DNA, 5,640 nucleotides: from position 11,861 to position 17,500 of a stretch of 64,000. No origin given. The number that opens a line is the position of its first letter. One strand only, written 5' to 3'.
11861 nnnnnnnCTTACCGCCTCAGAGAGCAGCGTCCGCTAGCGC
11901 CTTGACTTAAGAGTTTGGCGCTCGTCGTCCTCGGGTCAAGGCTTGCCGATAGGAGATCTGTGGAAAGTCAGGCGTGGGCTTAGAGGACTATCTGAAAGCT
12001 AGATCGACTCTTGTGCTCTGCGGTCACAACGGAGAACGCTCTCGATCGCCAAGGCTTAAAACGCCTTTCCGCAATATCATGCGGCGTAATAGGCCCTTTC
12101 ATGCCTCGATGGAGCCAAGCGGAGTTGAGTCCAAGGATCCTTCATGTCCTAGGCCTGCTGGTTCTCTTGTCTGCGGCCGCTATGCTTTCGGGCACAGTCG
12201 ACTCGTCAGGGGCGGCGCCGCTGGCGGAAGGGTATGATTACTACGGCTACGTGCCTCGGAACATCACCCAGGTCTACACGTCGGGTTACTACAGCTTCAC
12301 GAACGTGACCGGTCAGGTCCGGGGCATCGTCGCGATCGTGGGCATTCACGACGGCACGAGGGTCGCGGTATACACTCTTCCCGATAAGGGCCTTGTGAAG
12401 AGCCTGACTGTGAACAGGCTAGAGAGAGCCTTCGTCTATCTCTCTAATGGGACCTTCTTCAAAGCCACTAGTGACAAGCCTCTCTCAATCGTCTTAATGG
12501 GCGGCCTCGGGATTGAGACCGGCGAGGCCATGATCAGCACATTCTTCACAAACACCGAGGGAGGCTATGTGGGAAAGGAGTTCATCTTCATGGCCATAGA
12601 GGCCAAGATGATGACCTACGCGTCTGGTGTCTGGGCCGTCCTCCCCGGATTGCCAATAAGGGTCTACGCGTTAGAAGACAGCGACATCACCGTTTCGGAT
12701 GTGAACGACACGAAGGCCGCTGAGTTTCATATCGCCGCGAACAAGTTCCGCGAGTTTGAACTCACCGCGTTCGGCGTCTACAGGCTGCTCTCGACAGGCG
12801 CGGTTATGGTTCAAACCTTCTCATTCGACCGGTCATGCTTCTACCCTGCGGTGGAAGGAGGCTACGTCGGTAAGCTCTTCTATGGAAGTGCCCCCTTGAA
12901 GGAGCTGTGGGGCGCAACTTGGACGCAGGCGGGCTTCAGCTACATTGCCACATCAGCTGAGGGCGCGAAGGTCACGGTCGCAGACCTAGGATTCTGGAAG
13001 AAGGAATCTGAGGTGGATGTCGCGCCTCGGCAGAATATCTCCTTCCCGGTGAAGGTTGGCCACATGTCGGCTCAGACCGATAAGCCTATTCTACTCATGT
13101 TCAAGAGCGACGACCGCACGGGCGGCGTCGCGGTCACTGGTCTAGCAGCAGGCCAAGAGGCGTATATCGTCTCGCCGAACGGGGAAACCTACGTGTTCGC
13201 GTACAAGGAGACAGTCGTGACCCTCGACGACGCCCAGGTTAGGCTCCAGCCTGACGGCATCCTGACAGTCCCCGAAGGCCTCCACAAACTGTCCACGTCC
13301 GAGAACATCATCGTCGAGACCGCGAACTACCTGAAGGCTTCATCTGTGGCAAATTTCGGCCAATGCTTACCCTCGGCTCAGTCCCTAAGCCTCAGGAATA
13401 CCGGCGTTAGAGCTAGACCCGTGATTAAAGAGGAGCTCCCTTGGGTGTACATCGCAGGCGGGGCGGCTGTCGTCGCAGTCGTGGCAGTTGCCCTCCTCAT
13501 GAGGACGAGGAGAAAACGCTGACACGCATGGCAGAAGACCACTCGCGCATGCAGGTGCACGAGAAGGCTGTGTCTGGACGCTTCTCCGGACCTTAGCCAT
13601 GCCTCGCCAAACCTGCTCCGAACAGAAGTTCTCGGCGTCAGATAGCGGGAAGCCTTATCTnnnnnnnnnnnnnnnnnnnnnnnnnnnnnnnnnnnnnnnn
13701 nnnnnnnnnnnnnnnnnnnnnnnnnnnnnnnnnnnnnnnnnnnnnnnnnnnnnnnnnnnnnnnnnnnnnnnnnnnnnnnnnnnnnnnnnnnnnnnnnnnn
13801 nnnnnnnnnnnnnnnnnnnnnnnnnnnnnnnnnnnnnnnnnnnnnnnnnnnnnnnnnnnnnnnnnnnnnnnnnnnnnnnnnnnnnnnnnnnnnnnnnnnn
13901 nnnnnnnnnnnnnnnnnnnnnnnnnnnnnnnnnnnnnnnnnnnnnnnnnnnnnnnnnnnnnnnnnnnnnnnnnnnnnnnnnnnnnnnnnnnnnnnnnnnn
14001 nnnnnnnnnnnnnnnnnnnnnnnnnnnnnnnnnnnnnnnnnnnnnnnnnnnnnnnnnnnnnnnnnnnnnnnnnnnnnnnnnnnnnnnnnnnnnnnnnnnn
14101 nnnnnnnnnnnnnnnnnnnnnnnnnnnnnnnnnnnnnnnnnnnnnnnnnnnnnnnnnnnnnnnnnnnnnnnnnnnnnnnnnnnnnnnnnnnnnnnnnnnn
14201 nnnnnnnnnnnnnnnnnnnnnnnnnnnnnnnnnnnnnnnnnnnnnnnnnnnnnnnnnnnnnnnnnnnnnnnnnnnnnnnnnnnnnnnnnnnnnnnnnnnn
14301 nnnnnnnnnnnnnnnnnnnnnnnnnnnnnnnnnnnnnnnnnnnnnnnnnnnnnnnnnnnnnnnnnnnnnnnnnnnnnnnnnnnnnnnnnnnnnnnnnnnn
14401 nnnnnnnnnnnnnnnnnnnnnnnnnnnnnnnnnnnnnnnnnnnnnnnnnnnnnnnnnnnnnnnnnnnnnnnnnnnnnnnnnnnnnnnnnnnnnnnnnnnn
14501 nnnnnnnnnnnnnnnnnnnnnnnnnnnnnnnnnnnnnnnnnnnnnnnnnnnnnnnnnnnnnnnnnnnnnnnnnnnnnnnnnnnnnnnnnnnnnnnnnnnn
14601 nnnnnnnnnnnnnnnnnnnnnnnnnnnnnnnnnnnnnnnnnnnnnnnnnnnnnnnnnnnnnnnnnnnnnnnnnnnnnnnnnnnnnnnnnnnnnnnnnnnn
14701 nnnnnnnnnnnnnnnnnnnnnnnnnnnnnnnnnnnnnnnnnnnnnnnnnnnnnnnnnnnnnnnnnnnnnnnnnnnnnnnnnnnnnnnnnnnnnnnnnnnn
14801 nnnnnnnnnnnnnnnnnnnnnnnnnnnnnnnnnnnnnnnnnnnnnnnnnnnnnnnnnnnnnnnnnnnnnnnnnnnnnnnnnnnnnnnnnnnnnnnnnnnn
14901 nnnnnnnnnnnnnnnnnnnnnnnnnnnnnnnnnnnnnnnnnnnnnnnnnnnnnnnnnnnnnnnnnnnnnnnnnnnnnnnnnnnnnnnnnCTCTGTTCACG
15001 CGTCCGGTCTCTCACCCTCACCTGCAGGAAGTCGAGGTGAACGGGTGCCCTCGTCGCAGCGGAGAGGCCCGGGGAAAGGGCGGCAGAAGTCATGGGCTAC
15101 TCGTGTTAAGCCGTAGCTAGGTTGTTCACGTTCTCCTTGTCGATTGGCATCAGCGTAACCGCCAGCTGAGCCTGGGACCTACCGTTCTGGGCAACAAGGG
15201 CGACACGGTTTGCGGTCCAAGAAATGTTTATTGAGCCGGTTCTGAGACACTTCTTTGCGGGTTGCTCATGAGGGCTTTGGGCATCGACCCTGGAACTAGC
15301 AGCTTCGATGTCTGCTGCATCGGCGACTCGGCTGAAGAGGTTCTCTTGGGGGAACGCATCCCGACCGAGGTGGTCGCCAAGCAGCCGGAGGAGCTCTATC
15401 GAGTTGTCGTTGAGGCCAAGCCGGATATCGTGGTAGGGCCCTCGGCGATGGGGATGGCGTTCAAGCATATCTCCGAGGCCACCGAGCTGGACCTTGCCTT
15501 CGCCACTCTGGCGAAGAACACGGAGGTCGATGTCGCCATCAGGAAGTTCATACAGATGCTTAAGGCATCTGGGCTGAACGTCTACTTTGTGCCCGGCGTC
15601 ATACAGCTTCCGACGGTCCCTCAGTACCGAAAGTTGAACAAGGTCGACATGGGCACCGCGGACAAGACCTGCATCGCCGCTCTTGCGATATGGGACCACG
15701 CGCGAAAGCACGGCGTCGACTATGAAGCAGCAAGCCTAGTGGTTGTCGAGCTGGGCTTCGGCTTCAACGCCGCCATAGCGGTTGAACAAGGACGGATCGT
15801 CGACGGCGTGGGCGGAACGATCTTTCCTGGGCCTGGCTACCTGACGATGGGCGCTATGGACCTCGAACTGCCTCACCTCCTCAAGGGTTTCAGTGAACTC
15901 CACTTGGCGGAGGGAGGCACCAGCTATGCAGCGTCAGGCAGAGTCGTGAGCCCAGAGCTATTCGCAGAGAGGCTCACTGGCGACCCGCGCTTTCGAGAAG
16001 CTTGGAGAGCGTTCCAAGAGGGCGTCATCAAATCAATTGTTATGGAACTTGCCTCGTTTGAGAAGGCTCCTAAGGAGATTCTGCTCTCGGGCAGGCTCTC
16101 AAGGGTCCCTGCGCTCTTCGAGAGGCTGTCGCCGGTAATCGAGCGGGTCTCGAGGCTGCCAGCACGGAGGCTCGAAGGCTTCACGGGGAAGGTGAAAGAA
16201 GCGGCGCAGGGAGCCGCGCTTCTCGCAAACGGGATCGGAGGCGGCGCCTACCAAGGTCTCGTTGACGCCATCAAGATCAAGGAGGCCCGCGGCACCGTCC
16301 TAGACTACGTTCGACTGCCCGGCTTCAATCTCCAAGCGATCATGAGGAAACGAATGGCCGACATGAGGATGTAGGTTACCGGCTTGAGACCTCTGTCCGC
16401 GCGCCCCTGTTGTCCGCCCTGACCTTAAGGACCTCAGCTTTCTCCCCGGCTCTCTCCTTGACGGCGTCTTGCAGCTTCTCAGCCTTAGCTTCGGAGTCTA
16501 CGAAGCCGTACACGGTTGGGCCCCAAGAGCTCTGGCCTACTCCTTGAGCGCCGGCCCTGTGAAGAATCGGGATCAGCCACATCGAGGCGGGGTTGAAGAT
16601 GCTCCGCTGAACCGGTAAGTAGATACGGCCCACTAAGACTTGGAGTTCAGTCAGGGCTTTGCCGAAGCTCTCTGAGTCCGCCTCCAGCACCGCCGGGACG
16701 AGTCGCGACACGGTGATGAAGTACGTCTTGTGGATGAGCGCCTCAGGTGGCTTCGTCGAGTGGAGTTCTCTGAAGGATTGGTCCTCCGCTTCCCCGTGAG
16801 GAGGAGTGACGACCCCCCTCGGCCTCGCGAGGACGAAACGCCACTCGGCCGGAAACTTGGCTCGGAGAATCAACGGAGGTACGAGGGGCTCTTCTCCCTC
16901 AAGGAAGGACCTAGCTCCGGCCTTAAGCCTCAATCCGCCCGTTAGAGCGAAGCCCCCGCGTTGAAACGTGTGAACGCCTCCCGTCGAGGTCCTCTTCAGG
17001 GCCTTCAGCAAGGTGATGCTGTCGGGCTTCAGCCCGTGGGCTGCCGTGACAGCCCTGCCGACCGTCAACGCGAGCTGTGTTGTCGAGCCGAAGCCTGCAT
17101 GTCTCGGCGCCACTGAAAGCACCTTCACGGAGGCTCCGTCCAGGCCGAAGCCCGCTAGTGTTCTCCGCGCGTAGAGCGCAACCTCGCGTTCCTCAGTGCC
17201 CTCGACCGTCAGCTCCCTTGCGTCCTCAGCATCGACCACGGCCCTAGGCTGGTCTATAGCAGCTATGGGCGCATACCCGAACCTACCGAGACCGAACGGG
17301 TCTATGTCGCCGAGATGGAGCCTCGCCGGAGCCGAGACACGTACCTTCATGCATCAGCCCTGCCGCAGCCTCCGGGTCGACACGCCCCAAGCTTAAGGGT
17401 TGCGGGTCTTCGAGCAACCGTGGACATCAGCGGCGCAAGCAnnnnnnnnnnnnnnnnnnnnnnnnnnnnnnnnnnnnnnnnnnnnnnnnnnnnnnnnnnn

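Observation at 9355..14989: Clustered paralogous family of secreted, N-glycosylation-sequon-bearing repeat proteins with a C-terminal TM anchor and Arg-rich tail (a fourth copy lies at 49776-51275)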

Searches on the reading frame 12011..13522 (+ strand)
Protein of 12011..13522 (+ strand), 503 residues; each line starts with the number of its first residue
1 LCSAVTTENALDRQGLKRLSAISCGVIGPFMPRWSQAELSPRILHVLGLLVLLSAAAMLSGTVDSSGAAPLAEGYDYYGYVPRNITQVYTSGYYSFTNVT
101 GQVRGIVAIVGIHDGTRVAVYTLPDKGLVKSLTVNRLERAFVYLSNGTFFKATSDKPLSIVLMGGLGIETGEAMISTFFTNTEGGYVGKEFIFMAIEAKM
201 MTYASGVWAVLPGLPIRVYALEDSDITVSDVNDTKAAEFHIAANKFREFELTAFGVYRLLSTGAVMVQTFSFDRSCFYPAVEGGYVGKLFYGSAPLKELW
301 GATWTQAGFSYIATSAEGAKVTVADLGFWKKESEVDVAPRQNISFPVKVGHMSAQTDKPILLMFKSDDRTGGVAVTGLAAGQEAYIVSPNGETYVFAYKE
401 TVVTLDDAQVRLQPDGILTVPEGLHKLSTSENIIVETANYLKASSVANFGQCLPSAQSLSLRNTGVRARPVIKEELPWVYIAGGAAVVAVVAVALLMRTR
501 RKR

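Call 4: search_protein_families(library=pfam, proteins=[window:12011-13522:+], max_evalue=1)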
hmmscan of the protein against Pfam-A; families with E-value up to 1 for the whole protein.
window:12011-13522:+ (503 aa): 0 families

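Call 5: search_protein_families(library=ncbifam, proteins=[window:12011-13522:+], max_evalue=1)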
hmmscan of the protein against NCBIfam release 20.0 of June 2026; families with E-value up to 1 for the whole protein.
window:12011-13522:+ (503 aa): 3 families
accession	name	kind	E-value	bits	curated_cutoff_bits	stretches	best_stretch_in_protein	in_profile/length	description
NF051874.1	PVV_CTERM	equivalog_domain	0.016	15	27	1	481-502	12-33/38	PVV-CTERM domain-containing choice-of-anchor G protein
NF041738.1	GG_III-CTERM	domain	0.023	14.6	22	1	478-503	1-27/28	GGIII-like transmembrane region-containing protein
NF058618.1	transduce_GlnX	subfamily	0.063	12.4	250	1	438-502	139-204/413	GlnX family signal transduction membrane protein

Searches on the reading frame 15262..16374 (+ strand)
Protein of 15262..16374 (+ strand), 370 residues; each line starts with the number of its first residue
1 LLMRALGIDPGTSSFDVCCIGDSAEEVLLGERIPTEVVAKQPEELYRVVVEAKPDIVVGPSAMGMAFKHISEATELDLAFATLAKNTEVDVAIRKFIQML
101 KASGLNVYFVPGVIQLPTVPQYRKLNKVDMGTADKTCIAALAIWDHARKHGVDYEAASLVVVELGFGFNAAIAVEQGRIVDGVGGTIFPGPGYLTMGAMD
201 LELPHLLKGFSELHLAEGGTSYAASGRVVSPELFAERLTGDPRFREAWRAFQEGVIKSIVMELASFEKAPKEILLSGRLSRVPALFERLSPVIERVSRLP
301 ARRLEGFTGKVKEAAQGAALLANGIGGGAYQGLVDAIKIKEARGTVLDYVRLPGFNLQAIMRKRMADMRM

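Call 11: search_protein_families(library=pfam, proteins=[window:15262-16374:+], max_evalue=0.001)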
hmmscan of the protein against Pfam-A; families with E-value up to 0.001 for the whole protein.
window:15262-16374:+ (370 aa): 1 family
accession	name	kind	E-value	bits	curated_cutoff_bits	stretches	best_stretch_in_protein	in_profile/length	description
PF07318.18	DUF1464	-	1.4e-93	314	23.5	1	7-352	1-327/327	Protein of unknown function (DUF1464)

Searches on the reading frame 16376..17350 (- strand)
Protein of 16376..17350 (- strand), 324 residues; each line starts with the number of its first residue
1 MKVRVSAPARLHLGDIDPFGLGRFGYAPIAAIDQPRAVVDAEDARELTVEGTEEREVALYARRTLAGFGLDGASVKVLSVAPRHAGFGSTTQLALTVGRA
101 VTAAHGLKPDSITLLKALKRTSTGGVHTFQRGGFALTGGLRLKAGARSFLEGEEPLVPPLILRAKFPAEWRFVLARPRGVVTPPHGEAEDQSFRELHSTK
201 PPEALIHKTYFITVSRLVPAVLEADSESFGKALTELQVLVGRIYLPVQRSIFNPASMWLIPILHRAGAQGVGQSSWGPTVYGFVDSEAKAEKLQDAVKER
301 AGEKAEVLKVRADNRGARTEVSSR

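Call 11: search_protein_families(library=pfam, proteins=[window:16376-17350:-], max_evalue=0.001)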
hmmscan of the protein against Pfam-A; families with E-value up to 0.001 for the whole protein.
window:16376-17350:- (324 aa): 2 families
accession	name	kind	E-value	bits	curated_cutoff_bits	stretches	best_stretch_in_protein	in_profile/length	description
PF08544.19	GHMP_kinases_C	-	9.4e-10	39.2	21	1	218-300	2-82/85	GHMP kinases C terminal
PF00288.32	GHMP_kinases_N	-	3.4e-05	24.4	22.3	1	63-122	12-67/87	GHMP kinases N terminal domain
